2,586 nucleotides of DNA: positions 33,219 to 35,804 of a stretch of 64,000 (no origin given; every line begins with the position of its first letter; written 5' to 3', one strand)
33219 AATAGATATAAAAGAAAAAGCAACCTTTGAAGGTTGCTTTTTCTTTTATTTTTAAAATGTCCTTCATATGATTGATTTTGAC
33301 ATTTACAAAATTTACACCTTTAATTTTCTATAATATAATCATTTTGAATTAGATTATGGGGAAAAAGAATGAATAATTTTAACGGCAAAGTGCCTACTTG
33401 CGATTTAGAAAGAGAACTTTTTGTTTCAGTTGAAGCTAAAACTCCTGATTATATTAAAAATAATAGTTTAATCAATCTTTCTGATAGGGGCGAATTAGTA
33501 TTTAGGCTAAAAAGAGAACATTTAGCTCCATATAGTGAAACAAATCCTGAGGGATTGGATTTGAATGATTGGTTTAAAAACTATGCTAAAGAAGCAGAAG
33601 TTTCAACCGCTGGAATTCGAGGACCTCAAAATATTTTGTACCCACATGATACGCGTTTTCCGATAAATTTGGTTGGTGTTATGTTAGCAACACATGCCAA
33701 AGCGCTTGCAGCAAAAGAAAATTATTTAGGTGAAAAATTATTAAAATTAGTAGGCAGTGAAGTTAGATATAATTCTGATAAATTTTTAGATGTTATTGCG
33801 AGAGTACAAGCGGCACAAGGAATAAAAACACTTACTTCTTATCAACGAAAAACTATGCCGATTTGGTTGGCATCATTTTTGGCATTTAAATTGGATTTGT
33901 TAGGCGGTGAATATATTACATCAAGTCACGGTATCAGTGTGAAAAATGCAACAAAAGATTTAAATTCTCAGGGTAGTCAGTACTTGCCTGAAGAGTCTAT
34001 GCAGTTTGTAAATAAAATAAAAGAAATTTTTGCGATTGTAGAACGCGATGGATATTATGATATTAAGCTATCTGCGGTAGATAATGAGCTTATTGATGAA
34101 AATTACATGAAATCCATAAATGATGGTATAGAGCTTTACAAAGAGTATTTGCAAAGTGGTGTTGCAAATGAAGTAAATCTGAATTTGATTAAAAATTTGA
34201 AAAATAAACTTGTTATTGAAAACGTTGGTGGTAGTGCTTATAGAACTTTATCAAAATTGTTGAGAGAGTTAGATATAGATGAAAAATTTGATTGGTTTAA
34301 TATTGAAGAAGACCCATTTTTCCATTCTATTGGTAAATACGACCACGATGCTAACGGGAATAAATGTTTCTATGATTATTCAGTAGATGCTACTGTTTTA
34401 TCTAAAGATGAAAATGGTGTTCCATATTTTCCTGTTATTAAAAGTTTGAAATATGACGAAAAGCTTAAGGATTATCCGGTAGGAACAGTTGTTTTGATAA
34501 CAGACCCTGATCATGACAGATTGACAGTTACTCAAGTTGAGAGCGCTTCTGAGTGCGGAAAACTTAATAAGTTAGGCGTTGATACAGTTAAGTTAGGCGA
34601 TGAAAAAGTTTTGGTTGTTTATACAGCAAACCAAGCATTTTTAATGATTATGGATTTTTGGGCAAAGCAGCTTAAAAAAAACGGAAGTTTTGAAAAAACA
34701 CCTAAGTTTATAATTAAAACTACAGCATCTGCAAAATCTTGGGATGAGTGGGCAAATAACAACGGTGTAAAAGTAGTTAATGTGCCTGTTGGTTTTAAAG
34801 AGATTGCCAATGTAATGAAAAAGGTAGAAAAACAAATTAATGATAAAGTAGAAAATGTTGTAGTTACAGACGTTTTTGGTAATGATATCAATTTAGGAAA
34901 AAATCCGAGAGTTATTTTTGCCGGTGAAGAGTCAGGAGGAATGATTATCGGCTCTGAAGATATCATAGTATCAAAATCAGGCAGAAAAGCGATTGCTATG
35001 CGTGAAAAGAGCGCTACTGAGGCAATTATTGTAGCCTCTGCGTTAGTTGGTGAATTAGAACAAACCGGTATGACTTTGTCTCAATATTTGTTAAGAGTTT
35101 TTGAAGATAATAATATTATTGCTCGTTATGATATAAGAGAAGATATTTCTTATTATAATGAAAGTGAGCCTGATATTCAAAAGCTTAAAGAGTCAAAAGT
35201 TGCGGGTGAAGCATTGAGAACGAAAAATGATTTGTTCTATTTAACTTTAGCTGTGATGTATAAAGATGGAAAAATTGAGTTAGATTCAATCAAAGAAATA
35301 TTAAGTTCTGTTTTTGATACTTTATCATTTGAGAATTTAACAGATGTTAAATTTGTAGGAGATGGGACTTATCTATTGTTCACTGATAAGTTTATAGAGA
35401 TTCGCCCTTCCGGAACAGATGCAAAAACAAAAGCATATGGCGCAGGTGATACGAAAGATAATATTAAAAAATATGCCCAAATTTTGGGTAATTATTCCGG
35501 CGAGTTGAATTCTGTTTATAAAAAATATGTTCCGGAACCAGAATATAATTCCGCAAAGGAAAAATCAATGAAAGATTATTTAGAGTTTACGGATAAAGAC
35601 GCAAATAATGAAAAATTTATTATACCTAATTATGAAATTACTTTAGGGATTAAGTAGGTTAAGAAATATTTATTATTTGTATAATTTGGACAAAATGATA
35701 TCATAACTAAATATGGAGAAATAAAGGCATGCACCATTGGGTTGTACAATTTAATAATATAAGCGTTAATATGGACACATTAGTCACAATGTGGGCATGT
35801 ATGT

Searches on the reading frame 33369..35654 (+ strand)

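Call 18: search_protein_families(library=pfam, proteins=[window:33369-35654:+], max_evalue=0.01)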
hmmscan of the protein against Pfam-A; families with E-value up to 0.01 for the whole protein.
window:33369-35654:+ (762 aa): 3 families
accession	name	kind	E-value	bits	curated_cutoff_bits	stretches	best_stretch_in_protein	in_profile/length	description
PF02880.22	PGM_PMM_III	-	3.5e-09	37.2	20.7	1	430-574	8-108/115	Phosphoglucomutase/phosphomannomutase, alpha/beta/alpha domain III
PF02878.22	PGM_PMM_I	-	3.4e-08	33.7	22.5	1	117-219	36-133/138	Phosphoglucomutase/phosphomannomutase, alpha/beta/alpha domain I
PF02879.22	PGM_PMM_II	-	0.00016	22.6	29.3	0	264-320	6-60/103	Phosphoglucomutase/phosphomannomutase, alpha/beta/alpha domain II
